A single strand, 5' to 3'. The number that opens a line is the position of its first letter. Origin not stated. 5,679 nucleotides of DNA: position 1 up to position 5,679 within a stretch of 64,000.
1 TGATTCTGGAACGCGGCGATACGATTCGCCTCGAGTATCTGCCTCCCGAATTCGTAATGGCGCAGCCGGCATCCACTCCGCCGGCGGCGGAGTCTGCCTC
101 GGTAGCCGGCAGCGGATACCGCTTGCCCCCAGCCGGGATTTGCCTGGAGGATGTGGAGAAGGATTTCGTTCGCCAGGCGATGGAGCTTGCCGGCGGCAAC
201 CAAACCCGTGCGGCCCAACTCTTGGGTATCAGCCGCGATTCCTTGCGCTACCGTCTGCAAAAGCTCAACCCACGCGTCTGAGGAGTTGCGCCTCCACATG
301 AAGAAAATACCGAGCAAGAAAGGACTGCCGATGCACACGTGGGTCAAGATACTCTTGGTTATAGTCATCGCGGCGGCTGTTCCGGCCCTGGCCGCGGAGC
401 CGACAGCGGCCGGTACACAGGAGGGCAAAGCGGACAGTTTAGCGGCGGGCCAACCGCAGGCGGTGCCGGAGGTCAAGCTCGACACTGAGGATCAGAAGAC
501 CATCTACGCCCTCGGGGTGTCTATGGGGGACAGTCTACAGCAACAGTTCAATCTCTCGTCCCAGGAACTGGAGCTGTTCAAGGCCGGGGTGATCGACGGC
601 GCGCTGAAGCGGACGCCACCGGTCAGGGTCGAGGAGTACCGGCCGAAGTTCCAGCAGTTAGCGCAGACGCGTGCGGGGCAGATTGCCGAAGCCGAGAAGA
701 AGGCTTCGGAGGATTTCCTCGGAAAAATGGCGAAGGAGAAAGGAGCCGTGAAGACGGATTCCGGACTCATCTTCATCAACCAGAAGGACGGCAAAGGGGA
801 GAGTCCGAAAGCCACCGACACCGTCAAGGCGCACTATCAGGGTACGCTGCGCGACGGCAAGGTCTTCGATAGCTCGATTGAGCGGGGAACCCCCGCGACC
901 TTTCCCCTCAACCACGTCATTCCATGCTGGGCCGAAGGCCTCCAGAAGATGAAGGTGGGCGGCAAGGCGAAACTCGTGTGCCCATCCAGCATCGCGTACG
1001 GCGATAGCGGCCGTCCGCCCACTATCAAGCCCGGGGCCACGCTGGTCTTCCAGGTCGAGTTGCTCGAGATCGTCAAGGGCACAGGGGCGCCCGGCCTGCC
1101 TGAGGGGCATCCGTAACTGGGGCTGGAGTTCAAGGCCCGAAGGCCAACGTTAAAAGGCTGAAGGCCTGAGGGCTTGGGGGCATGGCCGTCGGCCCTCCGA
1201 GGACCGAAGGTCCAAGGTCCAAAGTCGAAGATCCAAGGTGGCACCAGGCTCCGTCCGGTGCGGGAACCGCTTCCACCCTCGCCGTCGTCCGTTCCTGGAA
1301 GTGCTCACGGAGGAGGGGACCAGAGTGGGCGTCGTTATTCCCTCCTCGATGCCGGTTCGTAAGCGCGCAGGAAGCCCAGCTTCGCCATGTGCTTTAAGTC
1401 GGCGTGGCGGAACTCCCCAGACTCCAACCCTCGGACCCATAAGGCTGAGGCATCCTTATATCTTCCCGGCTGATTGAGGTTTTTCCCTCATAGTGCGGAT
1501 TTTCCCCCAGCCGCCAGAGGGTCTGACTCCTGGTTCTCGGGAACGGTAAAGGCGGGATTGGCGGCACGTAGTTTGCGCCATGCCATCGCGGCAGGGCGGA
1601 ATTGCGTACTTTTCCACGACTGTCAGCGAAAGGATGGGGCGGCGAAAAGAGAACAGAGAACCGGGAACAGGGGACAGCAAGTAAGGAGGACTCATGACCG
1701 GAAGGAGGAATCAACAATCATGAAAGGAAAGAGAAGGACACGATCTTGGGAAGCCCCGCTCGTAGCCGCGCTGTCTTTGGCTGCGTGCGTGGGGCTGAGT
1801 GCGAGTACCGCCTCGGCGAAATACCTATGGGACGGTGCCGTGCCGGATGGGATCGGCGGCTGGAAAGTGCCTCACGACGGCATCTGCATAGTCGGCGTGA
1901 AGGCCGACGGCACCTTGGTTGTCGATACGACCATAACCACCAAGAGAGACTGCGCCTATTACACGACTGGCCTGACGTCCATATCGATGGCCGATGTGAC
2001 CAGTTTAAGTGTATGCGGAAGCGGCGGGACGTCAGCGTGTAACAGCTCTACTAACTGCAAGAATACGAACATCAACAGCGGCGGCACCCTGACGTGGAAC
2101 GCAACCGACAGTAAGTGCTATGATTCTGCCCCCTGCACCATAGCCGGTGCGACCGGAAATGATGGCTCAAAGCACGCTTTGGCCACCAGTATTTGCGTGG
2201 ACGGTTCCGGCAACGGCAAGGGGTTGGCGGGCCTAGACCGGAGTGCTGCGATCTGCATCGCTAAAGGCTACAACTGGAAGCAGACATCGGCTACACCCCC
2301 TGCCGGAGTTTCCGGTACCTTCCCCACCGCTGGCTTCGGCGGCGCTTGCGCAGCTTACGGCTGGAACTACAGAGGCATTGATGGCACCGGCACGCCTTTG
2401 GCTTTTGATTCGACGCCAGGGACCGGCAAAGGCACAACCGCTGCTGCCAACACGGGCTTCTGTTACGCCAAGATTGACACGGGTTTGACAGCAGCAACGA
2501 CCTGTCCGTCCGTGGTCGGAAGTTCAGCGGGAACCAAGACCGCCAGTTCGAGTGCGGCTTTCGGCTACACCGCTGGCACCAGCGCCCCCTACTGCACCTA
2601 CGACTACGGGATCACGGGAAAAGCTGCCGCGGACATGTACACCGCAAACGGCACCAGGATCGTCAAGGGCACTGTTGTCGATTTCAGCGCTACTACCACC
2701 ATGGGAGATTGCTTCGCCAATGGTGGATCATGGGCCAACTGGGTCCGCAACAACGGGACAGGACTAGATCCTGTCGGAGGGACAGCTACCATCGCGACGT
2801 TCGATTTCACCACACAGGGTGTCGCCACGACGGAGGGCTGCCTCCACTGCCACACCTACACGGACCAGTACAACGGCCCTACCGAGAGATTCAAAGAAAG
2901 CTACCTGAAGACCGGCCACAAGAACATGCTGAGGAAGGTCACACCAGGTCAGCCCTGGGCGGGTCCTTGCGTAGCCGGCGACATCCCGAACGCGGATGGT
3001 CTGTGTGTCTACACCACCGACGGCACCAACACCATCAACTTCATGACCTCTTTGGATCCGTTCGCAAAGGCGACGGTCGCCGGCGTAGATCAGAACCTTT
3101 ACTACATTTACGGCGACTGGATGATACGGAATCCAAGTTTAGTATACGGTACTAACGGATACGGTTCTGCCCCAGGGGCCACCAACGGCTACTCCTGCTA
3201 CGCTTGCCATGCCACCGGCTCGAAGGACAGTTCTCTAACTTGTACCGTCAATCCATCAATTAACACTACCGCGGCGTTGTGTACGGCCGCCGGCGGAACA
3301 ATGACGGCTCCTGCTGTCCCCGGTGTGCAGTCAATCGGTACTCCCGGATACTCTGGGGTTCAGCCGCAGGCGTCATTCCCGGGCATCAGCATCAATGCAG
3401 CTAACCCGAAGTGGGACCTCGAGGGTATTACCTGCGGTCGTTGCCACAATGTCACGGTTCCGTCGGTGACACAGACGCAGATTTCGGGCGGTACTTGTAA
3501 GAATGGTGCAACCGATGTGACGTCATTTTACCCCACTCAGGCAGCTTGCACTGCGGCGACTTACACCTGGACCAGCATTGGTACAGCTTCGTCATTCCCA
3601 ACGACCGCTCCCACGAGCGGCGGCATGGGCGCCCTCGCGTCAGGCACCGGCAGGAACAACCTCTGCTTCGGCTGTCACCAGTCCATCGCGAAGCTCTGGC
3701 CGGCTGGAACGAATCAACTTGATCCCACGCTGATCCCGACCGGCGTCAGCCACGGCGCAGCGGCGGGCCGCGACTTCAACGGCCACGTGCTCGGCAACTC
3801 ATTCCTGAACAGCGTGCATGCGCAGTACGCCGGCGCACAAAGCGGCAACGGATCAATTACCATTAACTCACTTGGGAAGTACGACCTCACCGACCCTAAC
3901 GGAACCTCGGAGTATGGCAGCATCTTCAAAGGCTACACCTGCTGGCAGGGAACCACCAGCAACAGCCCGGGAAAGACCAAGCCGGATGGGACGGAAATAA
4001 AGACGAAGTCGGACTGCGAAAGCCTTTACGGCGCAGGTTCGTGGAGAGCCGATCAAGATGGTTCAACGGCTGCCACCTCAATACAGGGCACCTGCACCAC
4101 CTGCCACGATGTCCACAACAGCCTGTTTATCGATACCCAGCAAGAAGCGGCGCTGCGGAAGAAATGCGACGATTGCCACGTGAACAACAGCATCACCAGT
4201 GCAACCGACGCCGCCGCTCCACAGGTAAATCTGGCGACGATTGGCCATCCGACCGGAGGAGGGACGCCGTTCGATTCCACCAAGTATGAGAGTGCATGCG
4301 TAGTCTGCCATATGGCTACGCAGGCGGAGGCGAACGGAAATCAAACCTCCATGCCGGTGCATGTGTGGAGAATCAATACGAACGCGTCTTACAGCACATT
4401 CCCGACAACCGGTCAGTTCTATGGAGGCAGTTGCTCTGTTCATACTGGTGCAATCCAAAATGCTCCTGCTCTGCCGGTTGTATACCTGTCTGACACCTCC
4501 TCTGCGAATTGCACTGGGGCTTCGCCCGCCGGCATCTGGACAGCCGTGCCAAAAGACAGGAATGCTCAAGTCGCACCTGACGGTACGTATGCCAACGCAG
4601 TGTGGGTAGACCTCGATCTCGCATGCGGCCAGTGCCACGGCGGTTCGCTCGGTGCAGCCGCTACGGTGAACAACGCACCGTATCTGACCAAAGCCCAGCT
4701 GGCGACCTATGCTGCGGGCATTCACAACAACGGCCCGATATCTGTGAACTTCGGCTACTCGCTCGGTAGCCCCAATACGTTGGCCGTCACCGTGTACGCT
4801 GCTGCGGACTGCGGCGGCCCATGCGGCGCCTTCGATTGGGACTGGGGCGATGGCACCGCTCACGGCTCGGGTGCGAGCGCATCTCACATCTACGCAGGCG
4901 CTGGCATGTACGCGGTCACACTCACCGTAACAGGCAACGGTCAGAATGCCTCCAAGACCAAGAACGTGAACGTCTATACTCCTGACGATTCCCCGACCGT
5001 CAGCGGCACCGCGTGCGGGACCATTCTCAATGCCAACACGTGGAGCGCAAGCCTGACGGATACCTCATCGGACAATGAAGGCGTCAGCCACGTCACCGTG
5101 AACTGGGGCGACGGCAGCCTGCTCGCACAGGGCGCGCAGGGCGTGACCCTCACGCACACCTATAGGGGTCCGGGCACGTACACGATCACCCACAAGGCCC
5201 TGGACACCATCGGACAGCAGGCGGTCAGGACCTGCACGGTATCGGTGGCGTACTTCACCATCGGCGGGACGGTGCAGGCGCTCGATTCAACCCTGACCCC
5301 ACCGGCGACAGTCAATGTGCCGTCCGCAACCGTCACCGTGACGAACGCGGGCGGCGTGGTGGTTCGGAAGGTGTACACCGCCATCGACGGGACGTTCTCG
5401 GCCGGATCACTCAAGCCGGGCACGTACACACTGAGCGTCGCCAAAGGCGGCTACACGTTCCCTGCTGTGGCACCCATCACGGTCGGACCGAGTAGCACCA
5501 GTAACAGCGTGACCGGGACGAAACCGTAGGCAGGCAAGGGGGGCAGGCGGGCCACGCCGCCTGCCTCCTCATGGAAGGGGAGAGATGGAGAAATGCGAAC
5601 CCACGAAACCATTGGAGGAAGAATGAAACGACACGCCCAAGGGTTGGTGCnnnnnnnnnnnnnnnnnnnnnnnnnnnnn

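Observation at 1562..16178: Non-standard porin-cytochrome-like locus: multihaem cytochromes interleaved with NHL beta-propeller lipoproteins, a 691-aa barrel and an FKBP isomerase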

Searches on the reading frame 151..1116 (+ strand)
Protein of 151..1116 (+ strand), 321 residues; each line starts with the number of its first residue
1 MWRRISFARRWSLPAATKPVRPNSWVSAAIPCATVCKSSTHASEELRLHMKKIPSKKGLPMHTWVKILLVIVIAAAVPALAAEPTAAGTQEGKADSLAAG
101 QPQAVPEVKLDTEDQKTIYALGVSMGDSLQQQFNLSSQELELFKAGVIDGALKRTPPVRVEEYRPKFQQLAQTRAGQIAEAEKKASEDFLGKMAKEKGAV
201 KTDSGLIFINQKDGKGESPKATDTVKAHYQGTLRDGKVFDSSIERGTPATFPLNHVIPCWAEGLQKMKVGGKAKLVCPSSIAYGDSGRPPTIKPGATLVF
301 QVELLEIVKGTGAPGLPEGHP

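Call 6: search_protein_families(library=pfam, proteins=[window:151-1116:+], max_evalue=0.01)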
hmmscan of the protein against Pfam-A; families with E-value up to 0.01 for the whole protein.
window:151-1116:+ (321 aa): 2 families
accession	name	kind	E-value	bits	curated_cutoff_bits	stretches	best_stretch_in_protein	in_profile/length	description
PF00254.34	FKBP_C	-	3.4e-30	104.7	21.1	1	217-305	3-94/94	FKBP-type peptidyl-prolyl cis-trans isomerase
PF01346.23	FKBP_N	-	1.8e-13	51.6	22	1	115-207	2-94/97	Domain amino terminal to FKBP-type peptidyl-prolyl isomerase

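Call 47: search_protein_families(library=ncbifam, proteins=[window:298-1116:+], max_evalue=0.01)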
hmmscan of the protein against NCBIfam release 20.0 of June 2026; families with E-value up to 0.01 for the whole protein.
window:298-1116:+ (272 aa): 5 families
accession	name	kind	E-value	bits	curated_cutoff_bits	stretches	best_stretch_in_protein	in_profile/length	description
NF008150.0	PRK10902.1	equivalog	5.7e-46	157.1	215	1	21-260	6-250/271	FKBP-type peptidyl-prolyl cis-trans isomerase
NF008602.0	PRK11570.1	subfamily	8.8e-39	133.5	198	1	61-259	6-206/206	FKBP-type peptidyl-prolyl cis-trans isomerase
NF053689.1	BamJ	equivalog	3.8e-23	82.7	100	1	123-255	48-184/184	BamJ family beta-barrel-assembly machinery protein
TIGR03516.1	ppisom_GldI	equivalog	7.4e-07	28.7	157.6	1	119-259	34-176/177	gliding motility-associated peptidyl-prolyl isomerase GldI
NF053691.1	BamM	equivalog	0.00025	20.1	315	1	159-237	103-187/376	BamM family beta-barrel-assembly machinery protein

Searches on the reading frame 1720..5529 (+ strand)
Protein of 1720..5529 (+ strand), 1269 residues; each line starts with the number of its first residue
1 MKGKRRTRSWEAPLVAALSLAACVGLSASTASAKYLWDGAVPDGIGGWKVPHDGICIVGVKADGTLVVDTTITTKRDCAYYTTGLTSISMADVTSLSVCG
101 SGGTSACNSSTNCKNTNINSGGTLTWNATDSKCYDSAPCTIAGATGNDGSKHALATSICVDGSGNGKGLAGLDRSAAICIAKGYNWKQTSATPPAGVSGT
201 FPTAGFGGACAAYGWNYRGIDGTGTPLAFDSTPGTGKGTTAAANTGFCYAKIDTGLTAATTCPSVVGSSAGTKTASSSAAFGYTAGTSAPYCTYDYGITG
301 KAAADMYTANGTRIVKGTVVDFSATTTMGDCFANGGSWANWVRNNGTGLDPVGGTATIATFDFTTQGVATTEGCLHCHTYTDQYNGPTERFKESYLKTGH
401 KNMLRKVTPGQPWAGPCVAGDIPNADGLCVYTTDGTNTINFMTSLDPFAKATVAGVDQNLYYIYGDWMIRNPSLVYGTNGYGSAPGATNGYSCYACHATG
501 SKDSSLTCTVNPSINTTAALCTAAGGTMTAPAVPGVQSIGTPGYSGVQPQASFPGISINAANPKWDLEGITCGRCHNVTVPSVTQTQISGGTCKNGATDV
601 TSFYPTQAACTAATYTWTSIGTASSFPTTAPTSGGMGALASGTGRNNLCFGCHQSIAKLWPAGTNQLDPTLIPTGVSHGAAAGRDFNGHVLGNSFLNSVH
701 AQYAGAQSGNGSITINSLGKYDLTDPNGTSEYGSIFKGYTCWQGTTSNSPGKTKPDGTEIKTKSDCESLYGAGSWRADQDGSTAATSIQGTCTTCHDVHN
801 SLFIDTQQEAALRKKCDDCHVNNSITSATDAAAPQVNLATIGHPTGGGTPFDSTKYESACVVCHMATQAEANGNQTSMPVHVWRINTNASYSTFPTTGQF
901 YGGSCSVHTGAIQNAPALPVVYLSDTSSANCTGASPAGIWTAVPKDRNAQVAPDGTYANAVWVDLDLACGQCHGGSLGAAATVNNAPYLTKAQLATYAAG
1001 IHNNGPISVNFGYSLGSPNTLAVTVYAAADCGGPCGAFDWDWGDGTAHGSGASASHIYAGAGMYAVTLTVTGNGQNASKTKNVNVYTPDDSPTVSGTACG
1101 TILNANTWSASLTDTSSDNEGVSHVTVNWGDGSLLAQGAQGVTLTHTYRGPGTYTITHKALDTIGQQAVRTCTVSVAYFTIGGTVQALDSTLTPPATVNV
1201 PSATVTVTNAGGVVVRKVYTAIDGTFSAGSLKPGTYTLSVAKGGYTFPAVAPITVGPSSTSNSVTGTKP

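Call 5: search_protein_families(library=pfam, proteins=[window:1720-5529:+], max_evalue=0.01)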
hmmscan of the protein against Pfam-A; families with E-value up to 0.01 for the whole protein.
window:1720-5529:+ (1269 aa): 6 families
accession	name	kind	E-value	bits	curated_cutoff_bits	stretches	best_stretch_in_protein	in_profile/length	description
PF18911.6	PKD_4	-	1.3e-14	54.5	27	2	1020-1084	19-82/85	PKD domain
PF00801.26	PKD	-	2e-09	37.8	23.5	2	1020-1085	16-80/80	PKD domain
PF13620.12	CarboxypepD_reg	-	3e-07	31.1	32.3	1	1198-1262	12-76/82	Carboxypeptidase regulatory-like domain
PF14522.11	Cytochrome_C7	-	0.00038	20.7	24.8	0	782-820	34-66/67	Cytochrome c7 and related cytochrome c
PF09430.16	EMC7_beta-sandw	-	0.0009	19.9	26.6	1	1200-1258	7-62/122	ER membrane protein complex subunit 7, beta-sandwich domain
PF14537.11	Cytochrom_c3_2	-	0.0016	19.3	25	0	791-870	8-70/79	Cytochrome c3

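Call 11: search_solved_structures(query=window:1720-5529:+, max_evalue=1)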
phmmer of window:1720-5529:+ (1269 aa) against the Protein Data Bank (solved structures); distinct sequences matched with E-value up to 1: 12.
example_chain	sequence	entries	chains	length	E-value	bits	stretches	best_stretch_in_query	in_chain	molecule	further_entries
9lqj_A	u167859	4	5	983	5.9e-08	34.1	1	1029-1088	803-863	Collagenase ColH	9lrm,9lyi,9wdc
9lrk_A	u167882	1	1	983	5.9e-08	34.1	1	1029-1088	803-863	Collagenase ColH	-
4jgu_A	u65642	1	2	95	6.8e-06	27.2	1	1028-1085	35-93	ColH protein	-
4aqo_A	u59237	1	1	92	1.7e-05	25.9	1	1002-1081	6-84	COLLAGENASE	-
4jrw_A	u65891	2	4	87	5.6e-05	24.2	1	1024-1082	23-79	Collagenase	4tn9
2y72_A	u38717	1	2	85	8.4e-05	23.6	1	1028-1081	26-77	COLLAGENASE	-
2y3u_A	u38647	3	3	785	0.00087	20.2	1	1003-1081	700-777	COLLAGENASE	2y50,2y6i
4u7k_A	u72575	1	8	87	0.033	15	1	1027-1079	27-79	ColH protein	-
4u6t_A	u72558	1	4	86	0.034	15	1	1027-1079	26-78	ColH protein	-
1b4r_A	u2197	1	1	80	0.037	14.8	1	1033-1071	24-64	PROTEIN (PKD1_HUMAN)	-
6nz0_Z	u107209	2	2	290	0.088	13.6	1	1062-1176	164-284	Dyslexia-associated protein KIAA0319-like protein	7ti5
5ukh_A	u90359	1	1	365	0.56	10.9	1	735-832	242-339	Uncharacterized protein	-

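Call 47: search_protein_families(library=ncbifam, proteins=[window:1720-5529:+], max_evalue=0.01)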
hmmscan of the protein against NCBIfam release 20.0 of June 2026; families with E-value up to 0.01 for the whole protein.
window:1720-5529:+ (1269 aa): 2 families
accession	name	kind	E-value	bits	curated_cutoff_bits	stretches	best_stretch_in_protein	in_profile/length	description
NF058578.1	CPR_pilus_PamR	equivalog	2.3e-09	36.5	300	2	1125-1169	183-231/297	pilus system RbmA-like protein PamR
TIGR04183.1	Por_Secre_tail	domain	0.0076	16.2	23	0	1199-1245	17-63/72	T9SS type A sorting domain-containing protein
